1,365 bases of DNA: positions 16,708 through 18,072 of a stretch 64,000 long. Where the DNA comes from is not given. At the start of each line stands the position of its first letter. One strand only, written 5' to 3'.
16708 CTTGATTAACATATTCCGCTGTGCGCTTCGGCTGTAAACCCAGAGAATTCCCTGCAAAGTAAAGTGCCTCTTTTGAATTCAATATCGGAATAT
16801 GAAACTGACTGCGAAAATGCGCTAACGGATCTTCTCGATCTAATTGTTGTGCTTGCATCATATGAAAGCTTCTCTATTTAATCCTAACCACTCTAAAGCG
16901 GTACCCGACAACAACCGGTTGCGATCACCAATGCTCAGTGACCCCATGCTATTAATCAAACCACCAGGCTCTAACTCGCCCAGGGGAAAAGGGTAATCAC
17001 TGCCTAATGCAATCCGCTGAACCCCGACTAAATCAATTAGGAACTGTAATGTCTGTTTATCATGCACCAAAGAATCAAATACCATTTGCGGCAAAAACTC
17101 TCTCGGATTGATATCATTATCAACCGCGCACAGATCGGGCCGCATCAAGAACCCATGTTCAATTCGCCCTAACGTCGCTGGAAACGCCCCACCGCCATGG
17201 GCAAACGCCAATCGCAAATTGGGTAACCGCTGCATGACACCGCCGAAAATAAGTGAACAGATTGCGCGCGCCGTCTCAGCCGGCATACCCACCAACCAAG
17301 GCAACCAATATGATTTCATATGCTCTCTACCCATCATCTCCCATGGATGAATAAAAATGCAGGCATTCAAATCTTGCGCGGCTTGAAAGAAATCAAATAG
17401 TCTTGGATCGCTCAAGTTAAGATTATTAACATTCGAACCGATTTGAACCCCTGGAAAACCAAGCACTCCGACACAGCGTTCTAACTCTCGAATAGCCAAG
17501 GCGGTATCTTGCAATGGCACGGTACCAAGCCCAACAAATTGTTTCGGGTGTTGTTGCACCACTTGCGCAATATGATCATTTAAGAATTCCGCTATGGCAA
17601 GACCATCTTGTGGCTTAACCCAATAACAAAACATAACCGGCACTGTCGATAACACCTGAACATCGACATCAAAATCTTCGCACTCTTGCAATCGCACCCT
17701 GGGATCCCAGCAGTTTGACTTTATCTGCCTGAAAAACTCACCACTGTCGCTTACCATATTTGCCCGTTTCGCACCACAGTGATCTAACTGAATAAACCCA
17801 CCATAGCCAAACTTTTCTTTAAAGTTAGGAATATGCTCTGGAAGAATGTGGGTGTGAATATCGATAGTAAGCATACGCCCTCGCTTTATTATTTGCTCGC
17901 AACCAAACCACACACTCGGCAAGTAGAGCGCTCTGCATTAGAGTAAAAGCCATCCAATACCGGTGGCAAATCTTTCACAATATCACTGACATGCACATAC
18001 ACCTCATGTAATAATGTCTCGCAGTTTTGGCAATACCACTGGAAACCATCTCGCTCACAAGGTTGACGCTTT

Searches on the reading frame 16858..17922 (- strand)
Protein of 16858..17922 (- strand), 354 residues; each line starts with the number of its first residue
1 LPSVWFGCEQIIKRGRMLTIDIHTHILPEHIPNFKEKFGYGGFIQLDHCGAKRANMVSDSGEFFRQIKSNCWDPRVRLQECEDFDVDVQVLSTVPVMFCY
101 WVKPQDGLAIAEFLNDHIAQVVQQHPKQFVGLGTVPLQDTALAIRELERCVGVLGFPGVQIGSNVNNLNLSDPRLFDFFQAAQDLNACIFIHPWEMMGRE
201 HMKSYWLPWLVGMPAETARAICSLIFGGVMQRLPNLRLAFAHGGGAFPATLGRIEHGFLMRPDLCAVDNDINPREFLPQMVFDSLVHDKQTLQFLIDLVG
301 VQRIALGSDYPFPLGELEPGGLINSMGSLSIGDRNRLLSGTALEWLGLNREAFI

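Call 4: search_protein_families(library=pfam, proteins=[window:16858-17922:-])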
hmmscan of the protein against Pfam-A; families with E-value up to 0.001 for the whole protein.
window:16858-17922:- (354 aa): 1 family
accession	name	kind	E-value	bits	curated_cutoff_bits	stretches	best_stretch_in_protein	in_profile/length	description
PF04909.20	Amidohydro_2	-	6.7e-38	131.5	26.4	1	20-348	1-289/289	Amidohydrolase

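Call 5: search_protein_families(library=ncbifam, proteins=[window:16858-17922:-])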
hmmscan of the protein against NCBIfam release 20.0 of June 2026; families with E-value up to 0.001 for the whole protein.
window:16858-17922:- (354 aa): 0 families

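Call 36: search_dna_similar(query=window:16858-17922:-, collection=plasmids, mode=protein, max_rows=25)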
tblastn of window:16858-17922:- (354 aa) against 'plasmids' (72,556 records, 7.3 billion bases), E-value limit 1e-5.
Records with a match: 478; places in all: 549; records where one place covers at least 80% of the query: 252.
Best place of each record, by identity: <60% 478.
By first word of the organism name: Rhizobium 99; Ralstonia 82; Pseudosulfitobacter 38; Streptomyces 19; Novosphingobium 16; Rhodococcus 15; Agrobacterium 15; Paraburkholderia 11; Sphingobium 11; Burkholderia 10; and 75 more.
By predicted mobility (MOB-suite, as given by PLSDB): non-mobilizable 219; conjugative 138; mobilizable 121.
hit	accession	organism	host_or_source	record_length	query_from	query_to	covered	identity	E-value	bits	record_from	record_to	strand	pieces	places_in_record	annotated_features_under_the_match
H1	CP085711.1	Bacillus sp. F19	single cell,soil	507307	18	348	94%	40.5%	3e-82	280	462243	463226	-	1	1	amidohydrolase | 3-hydroxyanthranilate 3,4-dioxygenase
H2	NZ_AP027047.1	Vibrio nigripulchritudo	Penaeus vannamei,cell ...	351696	11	349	96%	38.5%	6e-67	235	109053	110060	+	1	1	amidohydrolase family protein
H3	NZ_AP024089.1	Vibrio nigripulchritudo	-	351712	11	349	96%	38.5%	6e-67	235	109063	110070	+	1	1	amidohydrolase family protein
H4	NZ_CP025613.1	Niveispirillum cyanobacteriorum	sing cell,cyanobacterial aggregates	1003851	13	350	95%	37.4%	1e-63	226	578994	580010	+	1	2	none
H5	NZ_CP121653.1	Rhizobium sp. CB3171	Calliandra calothyrsus,cell culture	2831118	20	349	93%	37.5%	5e-59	212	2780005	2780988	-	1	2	record has no annotation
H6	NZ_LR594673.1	Variovorax sp. PBL-E5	linuron-contaminated soil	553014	15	348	94%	36.8%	3e-52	192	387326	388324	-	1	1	amidohydrolase family protein | 3-hydroxyanthranilate 3,4-dioxygenase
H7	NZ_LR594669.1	Variovorax sp. SRS16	linuron-contaminated soil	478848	15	348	94%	36.4%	2e-52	193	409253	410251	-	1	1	amidohydrolase family protein | 3-hydroxyanthranilate 3,4-dioxygenase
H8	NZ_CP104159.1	Rhizobium sp. CB3060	Leucaena leucocephala,cell culture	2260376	20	349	93%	36.9%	2e-58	211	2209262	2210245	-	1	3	record has no annotation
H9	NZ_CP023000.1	Rhizobium sp. 11515TR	Cell culture,agricultural soil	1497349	20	349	93%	36.6%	2e-52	194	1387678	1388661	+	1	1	record has no annotation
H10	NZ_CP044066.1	Cupriavidus pauculus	Homo sapiens,clinical isolate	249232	7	348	97%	35.1%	1e-56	206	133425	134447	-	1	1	amidohydrolase family protein | fumarylacetoacetate hydrolase family protein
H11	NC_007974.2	Cupriavidus metallidurans CH34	-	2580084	15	349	95%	35.8%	3e-50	187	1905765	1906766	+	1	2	none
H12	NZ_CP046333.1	Cupriavidus metallidurans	sedimentation pond in a zinc factory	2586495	15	349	95%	35.8%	3e-50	187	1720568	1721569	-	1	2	none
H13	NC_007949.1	Polaromonas sp. JS666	-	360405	18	349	94%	36.1%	2e-56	205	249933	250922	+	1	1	amidohydrolase family protein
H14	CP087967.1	Polaromonas sp. P1-6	cell culture,cave ground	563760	18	348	94%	36.2%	4e-51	189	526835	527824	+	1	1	amidohydrolase | 3-hydroxyanthranilate 3,4-dioxygenase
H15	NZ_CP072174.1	Rhizobium sp. AB2/73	Phyla canescens,cell culture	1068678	20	349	93%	36.1%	2e-57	208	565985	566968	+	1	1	record has no annotation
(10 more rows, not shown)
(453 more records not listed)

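Call 37: get_annotated_region(hit=H10, flank=10000)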
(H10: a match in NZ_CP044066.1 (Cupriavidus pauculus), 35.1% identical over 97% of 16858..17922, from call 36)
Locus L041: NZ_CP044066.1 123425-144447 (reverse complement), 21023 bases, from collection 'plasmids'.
description: Cupriavidus pauculus strain FDAARGOS_664 plasmid unnamed1, complete sequence
organism: Cupriavidus pauculus (NCBI taxid 82633)
taxonomy: Bacteria; Pseudomonadota; Betaproteobacteria; Burkholderiales; Burkholderiaceae; Cupriavidus; Cupriavidus pauculus
host: -; source: Homo sapiens,clinical isolate; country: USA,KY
typing (MOB-suite, as given by PLSDB): conjugative; relaxase MOBH; mating-pair formation MPF_F
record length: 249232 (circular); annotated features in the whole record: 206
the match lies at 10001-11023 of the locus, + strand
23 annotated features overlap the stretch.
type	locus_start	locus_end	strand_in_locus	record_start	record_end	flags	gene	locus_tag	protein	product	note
CDS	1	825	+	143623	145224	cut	-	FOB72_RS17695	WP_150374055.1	MFS transporter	GO:0055085 - transmembrane transport [Evidence IEA]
CDS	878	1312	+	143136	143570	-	-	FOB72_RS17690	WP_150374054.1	RidA family protein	-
CDS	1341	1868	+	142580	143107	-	-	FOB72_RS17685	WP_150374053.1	3-hydroxyanthranilate 3,4-dioxygenase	-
CDS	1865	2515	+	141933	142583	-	-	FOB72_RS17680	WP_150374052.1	flavin reductase family protein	-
CDS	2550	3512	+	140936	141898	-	-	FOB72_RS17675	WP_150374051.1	LysR substrate-binding domain-containing protein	-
CDS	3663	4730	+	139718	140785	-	-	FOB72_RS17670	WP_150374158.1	porin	-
CDS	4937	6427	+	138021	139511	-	-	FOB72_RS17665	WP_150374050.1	2-hydroxymuconic semialdehyde dehydrogenase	-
CDS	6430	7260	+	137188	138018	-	-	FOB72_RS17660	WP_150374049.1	fumarylacetoacetate hydrolase family protein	-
CDS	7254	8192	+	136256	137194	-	-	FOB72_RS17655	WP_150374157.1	acetaldehyde dehydrogenase (acetylating)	-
CDS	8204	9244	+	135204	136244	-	dmpG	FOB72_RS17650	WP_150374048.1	4-hydroxy-2-oxovalerate aldolase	-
CDS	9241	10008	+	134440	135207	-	-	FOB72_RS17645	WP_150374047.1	fumarylacetoacetate hydrolase family protein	-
CDS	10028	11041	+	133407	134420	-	-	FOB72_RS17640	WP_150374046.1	amidohydrolase family protein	-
CDS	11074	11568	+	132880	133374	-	-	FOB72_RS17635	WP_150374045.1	DUF4863 family protein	-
CDS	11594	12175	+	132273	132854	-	-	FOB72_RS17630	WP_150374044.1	NAD(P)H-dependent oxidoreductase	-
CDS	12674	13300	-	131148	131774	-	-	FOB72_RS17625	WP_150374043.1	tyrosine-type recombinase/integrase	GO:0015074 - DNA integration [Evidence IEA]; GO:0006310 - DNA recombination [Evidence IEA]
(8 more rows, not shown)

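Call 38: get_annotated_region(hit=H2, flank=10000)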
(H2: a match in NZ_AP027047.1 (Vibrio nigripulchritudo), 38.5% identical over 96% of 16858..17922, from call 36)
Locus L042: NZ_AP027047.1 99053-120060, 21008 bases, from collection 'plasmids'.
description: Vibrio nigripulchritudo strain TUMSAT-V.nig1 plasmid pTUMSAT-V.nig1-1, complete sequence
organism: Vibrio nigripulchritudo (NCBI taxid 28173)
taxonomy: Bacteria; Pseudomonadota; Gammaproteobacteria; Vibrionales; Vibrionaceae; Vibrio; Vibrio nigripulchritudo
host: -; source: Penaeus vannamei,cell culture,Circulating aquarium; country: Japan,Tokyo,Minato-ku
typing (MOB-suite, as given by PLSDB): conjugative; relaxase MOBF; mating-pair formation MPF_F
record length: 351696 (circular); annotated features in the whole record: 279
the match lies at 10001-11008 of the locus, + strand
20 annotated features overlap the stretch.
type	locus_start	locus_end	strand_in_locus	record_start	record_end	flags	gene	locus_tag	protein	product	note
CDS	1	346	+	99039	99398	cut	-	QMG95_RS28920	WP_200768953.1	hypothetical protein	-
CDS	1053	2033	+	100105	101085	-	-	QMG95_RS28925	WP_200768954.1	TIM barrel protein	-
CDS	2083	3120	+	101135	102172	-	-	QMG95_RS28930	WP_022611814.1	substrate-binding domain-containing protein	-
CDS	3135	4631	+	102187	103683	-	-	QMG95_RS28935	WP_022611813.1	sugar ABC transporter ATP-binding protein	-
CDS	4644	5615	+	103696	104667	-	-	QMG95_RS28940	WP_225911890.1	ABC transporter permease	GO:0008643 - carbohydrate transport [Evidence IEA]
CDS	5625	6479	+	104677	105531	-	-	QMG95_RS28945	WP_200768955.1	MurR/RpiR family transcriptional regulator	-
CDS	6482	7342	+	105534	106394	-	-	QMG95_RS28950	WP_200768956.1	ribokinase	-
CDS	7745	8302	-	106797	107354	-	-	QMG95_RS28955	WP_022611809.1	3-hydroxyanthranilate 3,4-dioxygenase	-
CDS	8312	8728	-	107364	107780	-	-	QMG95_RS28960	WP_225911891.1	RidA family protein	-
CDS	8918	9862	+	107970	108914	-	-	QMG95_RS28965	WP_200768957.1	LysR substrate-binding domain-containing protein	-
CDS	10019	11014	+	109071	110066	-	-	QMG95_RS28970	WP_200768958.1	amidohydrolase family protein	-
CDS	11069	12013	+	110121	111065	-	-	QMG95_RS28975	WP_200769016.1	TRAP transporter substrate-binding protein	-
CDS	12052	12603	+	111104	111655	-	-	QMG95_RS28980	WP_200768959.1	TRAP transporter small permease subunit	-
CDS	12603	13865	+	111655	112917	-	-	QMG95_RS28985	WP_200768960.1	TRAP transporter large permease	GO:0008643 - carbohydrate transport [Evidence IEA]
CDS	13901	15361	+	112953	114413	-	-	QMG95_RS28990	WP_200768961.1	2-hydroxymuconic semialdehyde dehydrogenase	-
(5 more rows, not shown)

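Call 41: find_related_loci(query=A1, collection=metagenome_contigs, flank=10000)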
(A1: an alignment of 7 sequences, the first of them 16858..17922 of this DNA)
Query A1 (354 aa) in metagenome_contigs; peptide patterns used: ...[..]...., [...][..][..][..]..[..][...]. (x = any residue, [..] = any of these).
600 stretches matched a pattern (row limit reached: there are more); 581 encode a relative of the query (tblastn E <= 1e-3); the best 80 are kept; 80 distinct loci.
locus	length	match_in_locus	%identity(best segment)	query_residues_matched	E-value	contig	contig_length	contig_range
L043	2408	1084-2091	64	17-354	1e-162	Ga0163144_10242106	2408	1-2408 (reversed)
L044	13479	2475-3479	64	17-354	3e-149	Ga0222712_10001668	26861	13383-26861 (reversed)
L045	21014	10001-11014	63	16-354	6e-149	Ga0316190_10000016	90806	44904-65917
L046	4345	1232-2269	63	12-354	9e-152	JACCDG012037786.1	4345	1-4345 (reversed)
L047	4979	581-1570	64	20-350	2e-149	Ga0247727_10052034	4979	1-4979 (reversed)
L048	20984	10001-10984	64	19-348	1e-147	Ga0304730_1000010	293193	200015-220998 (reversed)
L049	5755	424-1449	63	12-354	2e-148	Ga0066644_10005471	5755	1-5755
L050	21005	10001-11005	62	17-354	1e-147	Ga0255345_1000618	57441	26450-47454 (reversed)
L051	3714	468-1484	64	15-353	5e-152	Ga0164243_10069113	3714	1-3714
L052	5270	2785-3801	62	14-354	2e-148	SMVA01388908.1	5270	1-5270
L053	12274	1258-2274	62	15-354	6e-147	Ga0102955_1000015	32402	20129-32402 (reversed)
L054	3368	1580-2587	63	17-354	2e-152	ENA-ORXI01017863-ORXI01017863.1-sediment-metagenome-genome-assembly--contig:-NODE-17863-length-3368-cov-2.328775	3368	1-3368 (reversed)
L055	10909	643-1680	62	4-354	3e-146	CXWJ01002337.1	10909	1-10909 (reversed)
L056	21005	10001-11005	61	17-353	3e-146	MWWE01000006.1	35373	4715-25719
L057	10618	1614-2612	65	18-353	4e-146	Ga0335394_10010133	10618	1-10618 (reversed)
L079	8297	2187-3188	60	17-353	3e-142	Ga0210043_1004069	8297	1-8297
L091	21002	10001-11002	63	17-353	7e-141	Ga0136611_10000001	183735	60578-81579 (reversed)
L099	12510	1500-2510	60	15-354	6e-140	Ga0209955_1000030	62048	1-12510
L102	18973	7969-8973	61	17-353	3e-139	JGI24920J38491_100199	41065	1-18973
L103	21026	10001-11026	58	10-354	4e-139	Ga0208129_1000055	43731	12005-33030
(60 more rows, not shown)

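Call 70: search_protein_families(library=pfam, proteins=[L102:11529-12707:+, L103:14714-15466:+, L103:15500-17017:+, L103:17022-18407:+, L099:2572-4467:+, L099:5471-8197:+, L099:8209-9411:+, L099:9539-11722:+, L045:17075-18208:-, L045:15226-17085:-], max_evalue=0.00001)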
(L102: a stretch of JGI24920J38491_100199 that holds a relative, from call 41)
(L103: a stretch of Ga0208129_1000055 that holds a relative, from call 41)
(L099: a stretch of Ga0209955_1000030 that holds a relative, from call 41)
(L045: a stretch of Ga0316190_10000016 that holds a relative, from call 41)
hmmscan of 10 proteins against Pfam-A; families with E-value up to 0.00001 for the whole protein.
L102:11529-12707:+ (392 aa): 1 family
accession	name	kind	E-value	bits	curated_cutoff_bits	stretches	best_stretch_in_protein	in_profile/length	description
PF01244.27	Peptidase_M19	-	4.2e-102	342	26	1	26-389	2-319/319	Membrane dipeptidase (Peptidase family M19)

L103:14714-15466:+ (250 aa): 2 families
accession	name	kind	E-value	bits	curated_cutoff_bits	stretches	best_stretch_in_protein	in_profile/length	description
PF07722.19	Peptidase_C26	-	2.4e-40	139.1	20.5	1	23-228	13-219/219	Peptidase C26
PF00117.34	GATase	-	1.2e-13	51.6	22.8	1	104-232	63-176/190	Glutamine amidotransferase class-I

L103:15500-17017:+ (505 aa): 3 families
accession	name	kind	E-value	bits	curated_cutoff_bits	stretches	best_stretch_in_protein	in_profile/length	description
PF06415.18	iPGM_N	-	2.2e-82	276.2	27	1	82-294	1-217/217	BPG-independent PGAM N-terminus (iPGM_N)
PF01676.23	Metalloenzyme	-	2.3e-79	266.9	24.3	1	4-493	1-251/252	Metalloenzyme superfamily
PF01663.27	Phosphodiest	-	2.3e-06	27.9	23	0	374-445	144-224/342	Type I phosphodiesterase / nucleotide pyrophosphatase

L103:17022-18407:+ (461 aa): 2 families
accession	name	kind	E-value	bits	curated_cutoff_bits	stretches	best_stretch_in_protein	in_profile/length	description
PF01546.33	Peptidase_M20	-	7.2e-26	91.8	24.6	1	82-455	1-205/206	Peptidase family M20/M25/M40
PF07687.19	M20_dimer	-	2e-19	69.9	21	1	199-357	2-105/107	Peptidase dimerisation domain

L099:2572-4467:+ (631 aa): 2 families
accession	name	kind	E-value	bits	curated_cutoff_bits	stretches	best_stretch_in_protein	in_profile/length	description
PF13522.11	GATase_6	-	6e-08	33.2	27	0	113-185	8-75/130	Glutamine amidotransferase domain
PF13537.11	GATase_7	-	1.4e-07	32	25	0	197-278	37-121/123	Glutamine amidotransferase domain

L099:5471-8197:+ (908 aa): 4 families
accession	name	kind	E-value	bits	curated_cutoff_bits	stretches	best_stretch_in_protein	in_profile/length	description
PF00676.26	E1_dh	-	6.4e-55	186.7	22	1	186-499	6-293/300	Dehydrogenase E1 component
PF02779.29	Transket_pyr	-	2e-46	158.3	27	1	573-766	2-173/174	Transketolase, pyrimidine binding domain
PF16870.10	OxoGdeHyase_C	-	2.3e-39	135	27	1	771-906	1-151/151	2-oxoglutarate dehydrogenase C-terminal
PF16078.10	2-oxogl_dehyd_N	-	2.1e-11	43.6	27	1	5-42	2-39/41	2-oxoglutarate dehydrogenase N-terminus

L099:8209-9411:+ (400 aa): 3 families
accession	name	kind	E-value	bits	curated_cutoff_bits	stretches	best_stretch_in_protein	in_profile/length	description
PF00198.28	2-oxoacid_dh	-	2.1e-77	260.1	23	1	161-390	2-232/232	2-oxoacid dehydrogenases acyltransferase (catalytic domain)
PF00364.28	Biotin_lipoyl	-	7.3e-19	67.8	22.1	1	3-74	2-73/73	Biotin-requiring enzyme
PF02817.22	E3_binding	-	2.7e-10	40.7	23.7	1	116-146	3-35/36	e3 binding domain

L099:9539-11722:+ (727 aa): 3 families
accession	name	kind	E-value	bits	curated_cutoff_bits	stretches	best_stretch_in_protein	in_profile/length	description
PF10459.15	Peptidase_S46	-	1.5e-235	784.6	22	1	22-711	1-697/698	Peptidase S46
PF00089.32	Trypsin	-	6.7e-07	29.8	20.6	0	67-97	20-50/220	Trypsin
PF13365.12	Trypsin_2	-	2.9e-06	28.5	27.6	0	632-662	115-143/144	Trypsin-like peptidase domain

L045:17075-18208:- (377 aa): 1 family
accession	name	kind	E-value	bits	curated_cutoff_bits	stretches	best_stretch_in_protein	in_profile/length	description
PF03480.18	DctP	-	6.3e-38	131.2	23.4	1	73-348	2-278/286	Bacterial extracellular solute-binding protein, family 7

L045:15226-17085:- (619 aa): 2 families
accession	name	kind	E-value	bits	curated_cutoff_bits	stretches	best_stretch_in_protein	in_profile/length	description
PF06808.19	DctM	-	5e-74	250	23.8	1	203-609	3-413/413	Tripartite ATP-independent periplasmic transporter, DctM component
PF04290.18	DctQ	-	4.5e-14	52.9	28.3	1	39-168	1-130/132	Tripartite ATP-independent periplasmic transporters, DctQ component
